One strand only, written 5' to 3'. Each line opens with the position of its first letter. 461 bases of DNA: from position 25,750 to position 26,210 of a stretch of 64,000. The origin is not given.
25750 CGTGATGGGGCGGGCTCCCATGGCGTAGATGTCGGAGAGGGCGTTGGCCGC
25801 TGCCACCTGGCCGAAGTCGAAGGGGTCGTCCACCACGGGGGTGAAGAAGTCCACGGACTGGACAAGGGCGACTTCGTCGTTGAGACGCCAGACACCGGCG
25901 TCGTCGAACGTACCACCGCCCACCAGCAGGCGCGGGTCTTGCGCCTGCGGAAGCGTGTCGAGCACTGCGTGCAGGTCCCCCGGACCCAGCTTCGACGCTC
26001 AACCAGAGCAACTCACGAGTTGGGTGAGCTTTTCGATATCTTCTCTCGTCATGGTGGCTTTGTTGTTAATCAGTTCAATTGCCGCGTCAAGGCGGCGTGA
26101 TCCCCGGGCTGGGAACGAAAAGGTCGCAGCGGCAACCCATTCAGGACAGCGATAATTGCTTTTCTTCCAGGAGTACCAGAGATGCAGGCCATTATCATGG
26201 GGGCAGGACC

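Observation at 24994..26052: selD encodes a selenoprotein: in-frame UGA at the catalytic Cys position, with a downstream hairpin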

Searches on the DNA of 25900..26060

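Call 54: search_rna_families(source=window, start=25900, end=26060, threshold=evalue, max_evalue=10)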
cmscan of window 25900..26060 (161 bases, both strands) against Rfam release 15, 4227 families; matches with E-value up to 10: 0.
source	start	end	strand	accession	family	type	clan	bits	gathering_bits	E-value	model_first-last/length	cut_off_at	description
